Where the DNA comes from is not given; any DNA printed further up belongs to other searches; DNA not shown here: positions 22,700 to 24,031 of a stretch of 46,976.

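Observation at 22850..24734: KDO-type sugar cluster in which the KdsD isomerase (SIS) domain is replaced by a transaldolase/F6P-aldolase-like barrel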

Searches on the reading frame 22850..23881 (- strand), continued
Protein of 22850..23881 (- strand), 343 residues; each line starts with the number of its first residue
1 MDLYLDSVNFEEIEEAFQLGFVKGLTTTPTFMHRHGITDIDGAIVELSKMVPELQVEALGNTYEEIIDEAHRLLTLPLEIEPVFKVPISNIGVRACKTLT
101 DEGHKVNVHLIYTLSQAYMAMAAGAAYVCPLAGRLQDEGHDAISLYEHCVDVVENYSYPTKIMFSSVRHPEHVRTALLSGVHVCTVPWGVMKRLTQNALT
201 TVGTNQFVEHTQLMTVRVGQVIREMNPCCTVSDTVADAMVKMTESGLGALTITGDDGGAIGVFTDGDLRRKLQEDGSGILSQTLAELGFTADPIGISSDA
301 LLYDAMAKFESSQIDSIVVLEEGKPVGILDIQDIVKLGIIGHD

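Call 30: find_encoding_contigs(protein=P0137, flank=6000, max_places=4)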
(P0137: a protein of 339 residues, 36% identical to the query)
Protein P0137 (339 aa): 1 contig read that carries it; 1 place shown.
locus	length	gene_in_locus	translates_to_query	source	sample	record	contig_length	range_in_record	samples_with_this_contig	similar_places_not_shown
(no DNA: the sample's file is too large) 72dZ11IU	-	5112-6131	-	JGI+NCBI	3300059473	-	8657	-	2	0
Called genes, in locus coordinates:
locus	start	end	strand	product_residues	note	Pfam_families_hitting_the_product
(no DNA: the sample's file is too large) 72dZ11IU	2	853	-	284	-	?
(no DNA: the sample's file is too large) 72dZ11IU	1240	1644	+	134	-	-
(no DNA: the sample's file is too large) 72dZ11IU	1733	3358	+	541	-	PF00884:Sulfatase (faint), PF01663:Phosphodiest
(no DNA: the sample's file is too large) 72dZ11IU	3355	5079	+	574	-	PF17899:Peptidase_M61_N, PF05299:Peptidase_M61, PF17820:PDZ_6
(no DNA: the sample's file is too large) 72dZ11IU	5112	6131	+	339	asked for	PF00923:TAL_FSA, PF00571:CBS (weak)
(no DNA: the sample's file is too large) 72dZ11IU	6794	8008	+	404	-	-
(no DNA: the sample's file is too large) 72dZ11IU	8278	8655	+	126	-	?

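Call 31: find_encoding_contigs(protein=P0157, flank=6000, max_places=4)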
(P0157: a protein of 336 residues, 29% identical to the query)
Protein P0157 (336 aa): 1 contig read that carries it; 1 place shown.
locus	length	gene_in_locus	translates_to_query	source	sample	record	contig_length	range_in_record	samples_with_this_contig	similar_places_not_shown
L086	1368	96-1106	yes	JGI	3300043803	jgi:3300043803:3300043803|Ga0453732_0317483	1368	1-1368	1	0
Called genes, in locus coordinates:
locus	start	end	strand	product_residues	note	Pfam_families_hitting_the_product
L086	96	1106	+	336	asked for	PF00923:TAL_FSA (weak), PF00571:CBS (weak)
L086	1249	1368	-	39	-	?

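Call 32: find_encoding_contigs(protein=P0163, flank=6000, max_places=4)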
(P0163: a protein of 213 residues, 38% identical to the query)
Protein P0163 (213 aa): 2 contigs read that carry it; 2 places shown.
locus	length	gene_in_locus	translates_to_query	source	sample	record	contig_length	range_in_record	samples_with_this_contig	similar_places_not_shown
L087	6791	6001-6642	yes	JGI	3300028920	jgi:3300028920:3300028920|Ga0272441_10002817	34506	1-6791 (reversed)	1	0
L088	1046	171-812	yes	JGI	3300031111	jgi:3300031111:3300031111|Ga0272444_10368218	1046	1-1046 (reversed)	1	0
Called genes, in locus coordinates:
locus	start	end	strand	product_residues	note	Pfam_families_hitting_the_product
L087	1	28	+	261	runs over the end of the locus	PF10418:DHODB_Fe-S_bind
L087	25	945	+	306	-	PF01180:DHO_dh, PF01207:Dus (faint)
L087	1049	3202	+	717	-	PF00989:PAS, PF08448:PAS_4, PF13426:PAS_9, PF08447:PAS_3 (weak), PF08448:PAS_4, PF13426:PAS_9, PF00990:GGDEF, PF00563:EAL, +2 more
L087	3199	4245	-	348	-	PF00571:CBS, PF00990:GGDEF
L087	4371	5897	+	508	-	PF01134:GIDA (weak), PF01262:AlaDh_PNT_C (faint), PF02737:3HCDH_N (faint), PF03486:HI0933_like (faint), PF07992:Pyr_redox_2, PF13738:Pyr_redox_3 (faint), PF00070:Pyr_redox, PF02852:Pyr_redox_dim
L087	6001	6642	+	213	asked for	PF00923:TAL_FSA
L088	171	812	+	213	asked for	PF00923:TAL_FSA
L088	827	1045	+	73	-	?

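Call 48: predict_structure(alignment_id=A2)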
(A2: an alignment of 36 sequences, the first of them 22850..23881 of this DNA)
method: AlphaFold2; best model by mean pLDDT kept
length: 343 residues; sequences in the alignment: 36
mean_pLDDT: 86.0   pTM: 0.57
mean pLDDT of the five models: 86.0, 73.6, 70.9, 65.3, 60.8
residues with pLDDT >= 90: 169; 70-90: 135; 50-70: 30; < 50: 9
segments of 3 or more residues with pLDDT < 50: 197-203
pLDDT, mean of each block of 10 residues (from residue 1): 88 88 87 87 95 93 97 97 95 97 96 92 95 74 87 93 76 73 83 57 55 79 81 95 88 90 91 92 92 89 88 88 88 73 43
secondary structure, 60 per line:
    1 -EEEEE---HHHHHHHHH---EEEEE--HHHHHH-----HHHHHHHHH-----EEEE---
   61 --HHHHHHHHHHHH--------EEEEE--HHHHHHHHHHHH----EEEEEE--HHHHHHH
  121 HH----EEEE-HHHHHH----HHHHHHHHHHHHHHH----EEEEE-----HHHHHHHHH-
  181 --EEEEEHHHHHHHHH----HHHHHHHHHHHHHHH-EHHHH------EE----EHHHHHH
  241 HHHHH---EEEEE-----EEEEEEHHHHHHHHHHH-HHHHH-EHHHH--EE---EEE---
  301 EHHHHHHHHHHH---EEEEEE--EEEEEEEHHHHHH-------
elements in order: E2-6 H10-18 E22-26 H29-34 H40-48 E54-57 H63-74 E83-87 H90-101 E106-111 H114-122 E127-130 H132-137 H142-156 E161-165 H171-179 E183-187 H188-196 H201-215 H218-221 H235-245 E249-253 E259-264 H265-275 H277-281 H284-287 E295-297 H302-312 E316-321 E324-330 H331-336

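Call 51: find_encoding_contigs(protein=P0164, flank=5000, max_places=3)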
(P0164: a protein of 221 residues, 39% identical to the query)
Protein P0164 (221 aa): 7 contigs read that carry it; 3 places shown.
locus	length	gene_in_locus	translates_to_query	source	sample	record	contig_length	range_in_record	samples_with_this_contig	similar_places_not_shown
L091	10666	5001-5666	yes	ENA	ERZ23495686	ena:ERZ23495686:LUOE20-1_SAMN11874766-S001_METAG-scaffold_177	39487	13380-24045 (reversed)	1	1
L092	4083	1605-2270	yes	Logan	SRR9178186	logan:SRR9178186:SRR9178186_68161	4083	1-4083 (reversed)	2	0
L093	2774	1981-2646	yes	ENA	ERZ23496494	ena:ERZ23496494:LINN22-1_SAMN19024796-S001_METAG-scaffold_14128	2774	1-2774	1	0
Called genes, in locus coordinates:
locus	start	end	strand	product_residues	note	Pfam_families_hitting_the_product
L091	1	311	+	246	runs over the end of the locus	-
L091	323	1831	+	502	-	PF02310:B12-binding, PF04055:Radical_SAM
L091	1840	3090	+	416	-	-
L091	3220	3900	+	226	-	PF02348:CTP_transf_3, PF12804:NTP_transf_3 (weak)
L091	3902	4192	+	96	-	-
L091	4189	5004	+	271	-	PF00793:DAHP_synth_1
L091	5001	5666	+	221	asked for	PF00923:TAL_FSA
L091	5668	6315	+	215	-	PF01973:MptE-like (faint)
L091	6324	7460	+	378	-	PF01041:DegT_DnrJ_EryC1, PF00155:Aminotran_1_2 (weak)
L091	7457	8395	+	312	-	PF01073:3Beta_HSD (weak), PF01370:Epimerase, PF04321:RmlD_sub_bind, PF16363:GDP_Man_Dehyd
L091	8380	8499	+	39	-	-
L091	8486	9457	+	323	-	PF00288:GHMP_kinases_N, PF08544:GHMP_kinases_C (weak)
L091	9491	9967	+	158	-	PF01467:CTP_transf_like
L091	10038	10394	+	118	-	-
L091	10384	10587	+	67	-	-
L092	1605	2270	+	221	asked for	PF00923:TAL_FSA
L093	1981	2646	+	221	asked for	PF00923:TAL_FSA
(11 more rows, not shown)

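Call 52: find_encoding_contigs(protein=P0184, flank=5000, max_places=3)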
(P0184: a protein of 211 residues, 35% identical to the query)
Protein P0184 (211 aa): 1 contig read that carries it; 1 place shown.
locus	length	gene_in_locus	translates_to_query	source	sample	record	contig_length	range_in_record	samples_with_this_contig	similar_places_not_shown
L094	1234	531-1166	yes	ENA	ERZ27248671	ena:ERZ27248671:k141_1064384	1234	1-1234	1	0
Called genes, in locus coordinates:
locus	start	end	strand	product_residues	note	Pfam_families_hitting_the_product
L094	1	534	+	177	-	?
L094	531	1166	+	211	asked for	PF00923:TAL_FSA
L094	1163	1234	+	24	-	?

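Call 53: find_encoding_contigs(protein=P0206, flank=5000, max_places=3)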
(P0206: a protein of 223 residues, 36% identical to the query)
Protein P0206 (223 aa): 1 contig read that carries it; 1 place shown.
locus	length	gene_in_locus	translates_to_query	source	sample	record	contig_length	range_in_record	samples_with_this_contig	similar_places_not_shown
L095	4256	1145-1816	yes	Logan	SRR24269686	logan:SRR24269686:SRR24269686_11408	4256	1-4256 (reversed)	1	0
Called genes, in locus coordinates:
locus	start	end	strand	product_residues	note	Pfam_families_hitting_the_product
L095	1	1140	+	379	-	?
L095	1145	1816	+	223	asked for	PF00923:TAL_FSA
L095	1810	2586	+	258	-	PF00793:DAHP_synth_1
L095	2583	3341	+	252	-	PF02348:CTP_transf_3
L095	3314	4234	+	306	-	PF04055:Radical_SAM, PF13186:SPASM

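Call 54: fold_search(model_id=the predicted structure, library=pdb)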
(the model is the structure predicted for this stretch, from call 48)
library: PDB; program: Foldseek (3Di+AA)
matches with E <= 10: 1915; with E <= 0.001: 970
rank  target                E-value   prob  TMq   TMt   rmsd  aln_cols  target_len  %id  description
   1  1vpx_G                2.3e-21  1.00  0.55  0.86   3.4       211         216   35  Crystal structure of Transaldolase (EC 2.2.1.2) (TM0295) from Thermotoga maritima at 2.40 A resolution (released 2004-12-07)
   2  1vpx_E                2.7e-21  1.00  0.55  0.86   3.4       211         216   35  Crystal structure of Transaldolase (EC 2.2.1.2) (TM0295) from Thermotoga maritima at 2.40 A resolution (released 2004-12-07)
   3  1vpx_D                6.1e-21  1.00  0.55  0.88   3.2       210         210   35  Crystal structure of Transaldolase (EC 2.2.1.2) (TM0295) from Thermotoga maritima at 2.40 A resolution (released 2004-12-07)
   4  1vpx_J                6.5e-21  1.00  0.55  0.87   3.5       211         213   35  Crystal structure of Transaldolase (EC 2.2.1.2) (TM0295) from Thermotoga maritima at 2.40 A resolution (released 2004-12-07)
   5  1vpx_R                6.5e-21  1.00  0.54  0.86   3.5       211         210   34  Crystal structure of Transaldolase (EC 2.2.1.2) (TM0295) from Thermotoga maritima at 2.40 A resolution (released 2004-12-07)
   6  1vpx_B                1.0e-20  1.00  0.55  0.88   3.0       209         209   35  Crystal structure of Transaldolase (EC 2.2.1.2) (TM0295) from Thermotoga maritima at 2.40 A resolution (released 2004-12-07)
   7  1vpx_I                1.1e-20  1.00  0.54  0.85   3.5       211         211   34  Crystal structure of Transaldolase (EC 2.2.1.2) (TM0295) from Thermotoga maritima at 2.40 A resolution (released 2004-12-07)
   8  1vpx_L                1.9e-20  1.00  0.54  0.88   3.3       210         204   35  Crystal structure of Transaldolase (EC 2.2.1.2) (TM0295) from Thermotoga maritima at 2.40 A resolution (released 2004-12-07)
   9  1vpx_S                2.7e-20  1.00  0.55  0.90   2.3       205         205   35  Crystal structure of Transaldolase (EC 2.2.1.2) (TM0295) from Thermotoga maritima at 2.40 A resolution (released 2004-12-07)
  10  3r8r_H                2.9e-20  1.00  0.55  0.87   3.1       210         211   35  Transaldolase from Bacillus subtilis (released 2012-02-08)
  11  1vpx_F                3.4e-20  1.00  0.54  0.85   5.7       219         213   34  Crystal structure of Transaldolase (EC 2.2.1.2) (TM0295) from Thermotoga maritima at 2.40 A resolution (released 2004-12-07)
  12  1vpx_H                5.3e-20  1.00  0.54  0.89   3.3       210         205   35  Crystal structure of Transaldolase (EC 2.2.1.2) (TM0295) from Thermotoga maritima at 2.40 A resolution (released 2004-12-07)
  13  1vpx_A                5.3e-20  1.00  0.52  0.84   5.8       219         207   33  Crystal structure of Transaldolase (EC 2.2.1.2) (TM0295) from Thermotoga maritima at 2.40 A resolution (released 2004-12-07)
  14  1vpx_C                5.6e-20  1.00  0.55  0.89   3.0       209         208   35  Crystal structure of Transaldolase (EC 2.2.1.2) (TM0295) from Thermotoga maritima at 2.40 A resolution (released 2004-12-07)
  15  4xz9_C                6.8e-20  1.00  0.54  0.81   5.3       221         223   32  Transaldolase variant E60Q/F132Y from T. acidophilum in complex with DHA Schiff base and G3P (released 2015-09-30)
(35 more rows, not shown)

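Call 74: find_encoding_contigs(protein=P0165, flank=5000, max_places=3)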
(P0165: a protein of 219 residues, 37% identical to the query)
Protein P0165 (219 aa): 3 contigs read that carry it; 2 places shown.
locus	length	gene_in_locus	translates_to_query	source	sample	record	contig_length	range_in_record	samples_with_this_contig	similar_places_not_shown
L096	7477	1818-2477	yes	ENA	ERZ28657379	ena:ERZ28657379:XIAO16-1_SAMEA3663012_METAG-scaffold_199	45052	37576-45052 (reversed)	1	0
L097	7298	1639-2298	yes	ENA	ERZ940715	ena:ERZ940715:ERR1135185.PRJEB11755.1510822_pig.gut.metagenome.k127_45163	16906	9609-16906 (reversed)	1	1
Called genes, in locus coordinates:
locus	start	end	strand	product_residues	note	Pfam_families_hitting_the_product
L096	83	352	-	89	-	-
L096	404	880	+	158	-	PF00293:NUDIX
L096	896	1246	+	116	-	PF03819:MazG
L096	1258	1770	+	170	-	-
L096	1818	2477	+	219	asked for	PF00923:TAL_FSA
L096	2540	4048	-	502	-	PF02872:5_nucleotid_C (weak), PF21953:NadN_nucleosid_C (weak)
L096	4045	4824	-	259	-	PF00459:Inositol_P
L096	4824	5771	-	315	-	PF01368:DHH, PF02272:DHHA1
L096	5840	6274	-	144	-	-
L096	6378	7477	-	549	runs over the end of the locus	PF03485:Arg_tRNA_synt_N, PF00750:tRNA-synt_1d, PF00133:tRNA-synt_1 (faint), PF01406:tRNA-synt_1e (faint), PF09334:tRNA-synt_1g (faint), PF05746:DALR_1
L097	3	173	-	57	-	?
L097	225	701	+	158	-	PF00293:NUDIX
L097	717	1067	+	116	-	PF03819:MazG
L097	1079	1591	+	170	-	-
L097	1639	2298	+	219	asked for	PF00923:TAL_FSA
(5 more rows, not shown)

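Call 75: find_encoding_contigs(protein=P0172, flank=5000, max_places=3)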
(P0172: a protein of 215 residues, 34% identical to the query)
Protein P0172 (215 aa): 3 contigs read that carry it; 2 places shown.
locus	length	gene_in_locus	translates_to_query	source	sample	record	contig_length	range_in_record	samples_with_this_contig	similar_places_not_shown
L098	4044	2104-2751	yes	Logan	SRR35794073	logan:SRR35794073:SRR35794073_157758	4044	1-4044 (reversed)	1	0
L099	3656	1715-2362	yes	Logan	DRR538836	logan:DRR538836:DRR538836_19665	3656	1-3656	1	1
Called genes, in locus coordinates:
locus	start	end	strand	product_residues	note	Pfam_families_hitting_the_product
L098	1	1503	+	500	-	?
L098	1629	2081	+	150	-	PF10027:DUF2269 (weak)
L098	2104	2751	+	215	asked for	PF00923:TAL_FSA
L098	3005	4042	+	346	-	?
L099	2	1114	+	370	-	?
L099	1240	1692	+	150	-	PF10027:DUF2269 (weak)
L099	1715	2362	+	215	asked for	PF00923:TAL_FSA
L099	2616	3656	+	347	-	?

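Call 77: find_related_loci(query=A5, collection=metagenome_contigs, flank=6000)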
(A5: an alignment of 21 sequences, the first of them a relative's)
Query A5 (221 aa) in metagenome_contigs; peptide patterns used: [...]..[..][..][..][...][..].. (x = any residue, [..] = any of these).
423 stretches matched a pattern; 379 encode a relative of the query (tblastn E <= 1e-3); the best 80 are kept; 80 distinct loci.
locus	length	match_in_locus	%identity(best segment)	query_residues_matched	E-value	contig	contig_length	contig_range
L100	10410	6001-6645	59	1-217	6e-85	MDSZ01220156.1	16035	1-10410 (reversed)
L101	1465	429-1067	60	1-215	2e-88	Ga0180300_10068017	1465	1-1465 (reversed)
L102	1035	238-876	60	1-215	2e-90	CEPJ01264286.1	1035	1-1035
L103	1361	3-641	56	1-215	5e-86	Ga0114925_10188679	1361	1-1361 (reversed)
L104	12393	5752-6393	57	1-216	1e-80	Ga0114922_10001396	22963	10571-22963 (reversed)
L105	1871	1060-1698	56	1-215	4e-84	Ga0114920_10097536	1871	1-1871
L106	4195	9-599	60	20-218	1e-78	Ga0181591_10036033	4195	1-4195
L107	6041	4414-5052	55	1-215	1e-77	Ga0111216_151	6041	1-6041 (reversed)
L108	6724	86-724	55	1-215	3e-77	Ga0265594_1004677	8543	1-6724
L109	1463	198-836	54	1-215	2e-81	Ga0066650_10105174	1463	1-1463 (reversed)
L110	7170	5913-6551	56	1-215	3e-76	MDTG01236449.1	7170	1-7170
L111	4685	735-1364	57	1-214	3e-76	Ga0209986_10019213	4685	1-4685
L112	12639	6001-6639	53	1-215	2e-75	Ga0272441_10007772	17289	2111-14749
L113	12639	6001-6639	55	1-215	7e-75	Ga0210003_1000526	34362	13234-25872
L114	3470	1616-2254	55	1-215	5e-75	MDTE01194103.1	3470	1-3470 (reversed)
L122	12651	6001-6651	55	2-220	1e-70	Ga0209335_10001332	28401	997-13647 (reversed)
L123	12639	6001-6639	52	1-215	1e-70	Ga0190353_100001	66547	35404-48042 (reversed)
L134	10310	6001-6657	52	1-220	2e-67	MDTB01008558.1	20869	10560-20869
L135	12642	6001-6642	52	1-221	2e-67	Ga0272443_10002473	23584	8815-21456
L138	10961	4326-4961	50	1-214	1e-66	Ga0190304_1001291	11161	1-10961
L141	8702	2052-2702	48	1-218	2e-64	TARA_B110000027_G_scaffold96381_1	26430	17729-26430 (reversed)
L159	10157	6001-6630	40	1-215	2e-49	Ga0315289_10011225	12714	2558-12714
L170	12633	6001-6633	37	1-216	1e-44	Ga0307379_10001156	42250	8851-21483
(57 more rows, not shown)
